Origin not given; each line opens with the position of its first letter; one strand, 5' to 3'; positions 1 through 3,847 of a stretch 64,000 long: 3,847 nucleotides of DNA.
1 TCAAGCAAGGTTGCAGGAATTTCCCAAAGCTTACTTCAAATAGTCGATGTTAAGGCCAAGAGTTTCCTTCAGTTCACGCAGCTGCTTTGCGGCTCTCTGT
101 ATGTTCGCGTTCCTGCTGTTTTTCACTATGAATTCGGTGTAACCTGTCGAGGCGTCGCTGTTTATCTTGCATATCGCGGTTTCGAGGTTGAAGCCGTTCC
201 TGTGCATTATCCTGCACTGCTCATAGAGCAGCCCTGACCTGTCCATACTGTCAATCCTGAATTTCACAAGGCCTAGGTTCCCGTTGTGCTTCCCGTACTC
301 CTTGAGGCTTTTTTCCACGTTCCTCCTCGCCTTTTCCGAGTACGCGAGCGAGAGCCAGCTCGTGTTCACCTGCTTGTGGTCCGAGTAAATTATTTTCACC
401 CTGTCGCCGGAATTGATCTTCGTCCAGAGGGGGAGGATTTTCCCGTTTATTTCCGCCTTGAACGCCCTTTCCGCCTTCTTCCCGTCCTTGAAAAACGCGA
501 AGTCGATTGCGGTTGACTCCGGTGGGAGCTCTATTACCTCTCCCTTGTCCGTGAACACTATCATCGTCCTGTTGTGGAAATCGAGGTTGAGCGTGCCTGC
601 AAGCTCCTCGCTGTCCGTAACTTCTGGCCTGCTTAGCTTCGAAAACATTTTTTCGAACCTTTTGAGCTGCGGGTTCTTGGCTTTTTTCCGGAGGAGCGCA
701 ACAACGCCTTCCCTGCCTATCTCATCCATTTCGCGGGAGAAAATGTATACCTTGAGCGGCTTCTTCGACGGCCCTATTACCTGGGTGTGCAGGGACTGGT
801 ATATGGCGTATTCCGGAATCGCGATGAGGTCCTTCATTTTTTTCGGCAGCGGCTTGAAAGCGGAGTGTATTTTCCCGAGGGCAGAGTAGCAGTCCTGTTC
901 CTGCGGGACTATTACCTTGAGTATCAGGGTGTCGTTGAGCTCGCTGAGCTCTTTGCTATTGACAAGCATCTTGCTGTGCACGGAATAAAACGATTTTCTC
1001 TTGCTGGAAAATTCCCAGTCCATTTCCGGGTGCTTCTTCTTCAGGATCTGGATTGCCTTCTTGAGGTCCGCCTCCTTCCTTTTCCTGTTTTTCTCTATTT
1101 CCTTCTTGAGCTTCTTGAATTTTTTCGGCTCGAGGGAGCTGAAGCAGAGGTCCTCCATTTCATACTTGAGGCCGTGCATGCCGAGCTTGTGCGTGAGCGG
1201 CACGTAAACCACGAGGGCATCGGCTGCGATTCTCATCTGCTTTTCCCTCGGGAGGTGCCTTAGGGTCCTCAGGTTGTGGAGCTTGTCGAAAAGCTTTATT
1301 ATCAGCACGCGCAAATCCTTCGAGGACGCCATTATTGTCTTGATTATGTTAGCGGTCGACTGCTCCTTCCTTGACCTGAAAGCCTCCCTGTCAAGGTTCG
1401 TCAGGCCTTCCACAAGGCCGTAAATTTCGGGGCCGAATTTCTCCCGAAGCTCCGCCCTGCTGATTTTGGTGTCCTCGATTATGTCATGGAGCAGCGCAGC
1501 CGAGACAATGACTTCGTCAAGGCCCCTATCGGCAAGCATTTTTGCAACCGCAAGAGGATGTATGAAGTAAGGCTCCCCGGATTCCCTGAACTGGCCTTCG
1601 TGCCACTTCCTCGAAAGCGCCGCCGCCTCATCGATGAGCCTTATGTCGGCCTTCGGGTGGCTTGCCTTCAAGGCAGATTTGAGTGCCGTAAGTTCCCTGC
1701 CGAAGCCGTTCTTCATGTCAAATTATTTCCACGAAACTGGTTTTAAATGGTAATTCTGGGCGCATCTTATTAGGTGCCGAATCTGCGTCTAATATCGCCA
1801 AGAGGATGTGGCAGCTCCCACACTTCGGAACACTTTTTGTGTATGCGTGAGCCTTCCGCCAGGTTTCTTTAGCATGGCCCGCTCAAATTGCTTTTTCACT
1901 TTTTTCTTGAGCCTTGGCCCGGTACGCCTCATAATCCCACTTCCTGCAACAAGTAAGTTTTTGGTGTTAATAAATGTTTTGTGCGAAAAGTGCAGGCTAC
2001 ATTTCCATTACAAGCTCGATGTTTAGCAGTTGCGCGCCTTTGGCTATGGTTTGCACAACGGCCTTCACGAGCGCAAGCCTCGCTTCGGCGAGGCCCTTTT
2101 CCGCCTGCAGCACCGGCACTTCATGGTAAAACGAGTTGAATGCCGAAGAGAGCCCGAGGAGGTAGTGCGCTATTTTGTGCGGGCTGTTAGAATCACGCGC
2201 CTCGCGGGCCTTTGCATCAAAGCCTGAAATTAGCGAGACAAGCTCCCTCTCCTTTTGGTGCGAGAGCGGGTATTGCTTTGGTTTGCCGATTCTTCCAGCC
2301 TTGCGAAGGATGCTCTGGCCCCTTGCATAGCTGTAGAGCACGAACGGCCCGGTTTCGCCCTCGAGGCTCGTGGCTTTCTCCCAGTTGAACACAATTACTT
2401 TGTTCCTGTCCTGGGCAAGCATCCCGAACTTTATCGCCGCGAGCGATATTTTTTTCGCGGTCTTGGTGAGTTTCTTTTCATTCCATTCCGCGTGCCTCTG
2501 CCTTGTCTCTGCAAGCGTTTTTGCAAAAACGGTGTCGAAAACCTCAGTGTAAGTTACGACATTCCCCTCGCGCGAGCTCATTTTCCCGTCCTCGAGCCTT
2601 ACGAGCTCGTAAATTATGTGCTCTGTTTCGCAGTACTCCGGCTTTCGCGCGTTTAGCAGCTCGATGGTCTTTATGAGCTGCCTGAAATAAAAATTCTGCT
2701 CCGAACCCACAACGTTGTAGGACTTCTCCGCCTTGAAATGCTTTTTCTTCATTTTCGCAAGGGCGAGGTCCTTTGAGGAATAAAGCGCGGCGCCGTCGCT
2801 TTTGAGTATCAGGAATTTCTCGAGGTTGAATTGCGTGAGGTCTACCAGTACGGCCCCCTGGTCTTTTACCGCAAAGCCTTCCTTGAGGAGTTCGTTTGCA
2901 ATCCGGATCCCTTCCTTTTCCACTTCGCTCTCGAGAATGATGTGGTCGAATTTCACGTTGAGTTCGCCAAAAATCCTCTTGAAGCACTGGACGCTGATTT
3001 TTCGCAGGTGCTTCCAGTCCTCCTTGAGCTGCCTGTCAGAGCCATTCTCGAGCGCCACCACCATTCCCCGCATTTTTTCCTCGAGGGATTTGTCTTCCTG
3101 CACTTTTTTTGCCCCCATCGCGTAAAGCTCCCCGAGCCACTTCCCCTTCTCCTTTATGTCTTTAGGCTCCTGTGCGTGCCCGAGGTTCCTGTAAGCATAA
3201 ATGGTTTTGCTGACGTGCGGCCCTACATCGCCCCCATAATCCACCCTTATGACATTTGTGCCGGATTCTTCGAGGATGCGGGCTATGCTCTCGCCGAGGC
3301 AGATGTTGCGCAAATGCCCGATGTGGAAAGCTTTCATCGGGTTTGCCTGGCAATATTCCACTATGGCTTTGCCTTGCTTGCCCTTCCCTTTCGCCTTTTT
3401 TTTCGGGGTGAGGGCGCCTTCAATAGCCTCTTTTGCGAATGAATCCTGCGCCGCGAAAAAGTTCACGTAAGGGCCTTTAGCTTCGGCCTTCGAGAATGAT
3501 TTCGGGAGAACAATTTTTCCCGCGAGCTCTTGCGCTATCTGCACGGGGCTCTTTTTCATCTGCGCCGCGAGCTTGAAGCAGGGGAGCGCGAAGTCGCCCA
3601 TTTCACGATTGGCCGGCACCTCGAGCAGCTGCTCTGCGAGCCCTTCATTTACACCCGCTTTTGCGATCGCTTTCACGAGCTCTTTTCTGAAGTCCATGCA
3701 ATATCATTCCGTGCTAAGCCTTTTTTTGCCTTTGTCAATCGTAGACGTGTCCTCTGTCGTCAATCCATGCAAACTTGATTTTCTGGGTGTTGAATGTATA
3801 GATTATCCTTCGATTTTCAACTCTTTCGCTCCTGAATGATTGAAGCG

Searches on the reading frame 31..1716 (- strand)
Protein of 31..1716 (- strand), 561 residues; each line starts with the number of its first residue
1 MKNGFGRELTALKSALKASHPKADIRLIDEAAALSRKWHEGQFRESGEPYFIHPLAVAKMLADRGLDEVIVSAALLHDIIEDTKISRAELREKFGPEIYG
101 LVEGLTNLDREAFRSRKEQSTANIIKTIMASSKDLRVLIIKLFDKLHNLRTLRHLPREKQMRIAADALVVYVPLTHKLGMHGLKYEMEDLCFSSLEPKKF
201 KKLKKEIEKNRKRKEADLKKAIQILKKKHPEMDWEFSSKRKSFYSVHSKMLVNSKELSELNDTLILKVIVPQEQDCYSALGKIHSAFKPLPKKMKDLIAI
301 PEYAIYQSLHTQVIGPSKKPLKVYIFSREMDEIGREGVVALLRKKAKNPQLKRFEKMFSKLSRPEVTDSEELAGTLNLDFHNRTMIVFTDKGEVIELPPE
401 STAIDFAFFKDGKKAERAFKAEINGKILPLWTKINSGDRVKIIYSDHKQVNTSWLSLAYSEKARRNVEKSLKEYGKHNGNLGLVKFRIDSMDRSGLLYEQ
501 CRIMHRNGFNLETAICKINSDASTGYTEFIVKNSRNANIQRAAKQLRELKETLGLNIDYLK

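Call 34: search_protein_families(library=pfam, proteins=[window:31-1716:-], max_evalue=0.01)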
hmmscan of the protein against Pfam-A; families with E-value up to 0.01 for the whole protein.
window:31-1716:- (561 aa): 6 families
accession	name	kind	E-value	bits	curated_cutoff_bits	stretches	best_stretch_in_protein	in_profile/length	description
PF13328.12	HD_4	-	1.3e-36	126.1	27.2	1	31-180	1-155/156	HD domain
PF04607.23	RelA_SpoT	-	6.2e-19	68.8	27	1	240-346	3-110/113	Region found in RelA / SpoT proteins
PF02824.27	TGS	-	7.3e-08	32.8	22.2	1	385-443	1-59/60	TGS domain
PF01966.28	HD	-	4.3e-07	30.7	22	1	50-148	1-115/116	HD domain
PF22629.2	ACT_AHAS_ss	-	0.0014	19.1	27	1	490-553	5-66/67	AHAS small subunit-like ACT domain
PF01842.31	ACT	-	0.0094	16.2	27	0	487-550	4-65/66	ACT domain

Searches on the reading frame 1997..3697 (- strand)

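Call 34: search_protein_families(library=pfam, proteins=[window:1997-3697:-], max_evalue=0.01)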
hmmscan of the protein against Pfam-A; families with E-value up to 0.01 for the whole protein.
window:1997-3697:- (566 aa): 5 families
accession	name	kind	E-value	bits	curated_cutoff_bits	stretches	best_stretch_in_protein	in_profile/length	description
PF00750.26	tRNA-synt_1d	-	1.6e-47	162.6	23.3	1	94-439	4-349/349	tRNA synthetases class I (R), catalytic domain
PF05746.21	DALR_1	-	7.3e-28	97.4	22.3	1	453-566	1-117/117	DALR anticodon binding domain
PF03485.21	Arg_tRNA_synt_N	-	6.1e-18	65.7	21.5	1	3-81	3-84/85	Arginyl tRNA synthetase N terminal domain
PF01406.26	tRNA-synt_1e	-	0.00055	19.8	27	0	110-291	9-137/301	tRNA synthetases class I (C) catalytic domain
PF01921.24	tRNA-synt_1f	-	0.0017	17.8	27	0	359-390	268-300/360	tRNA synthetases class I (K)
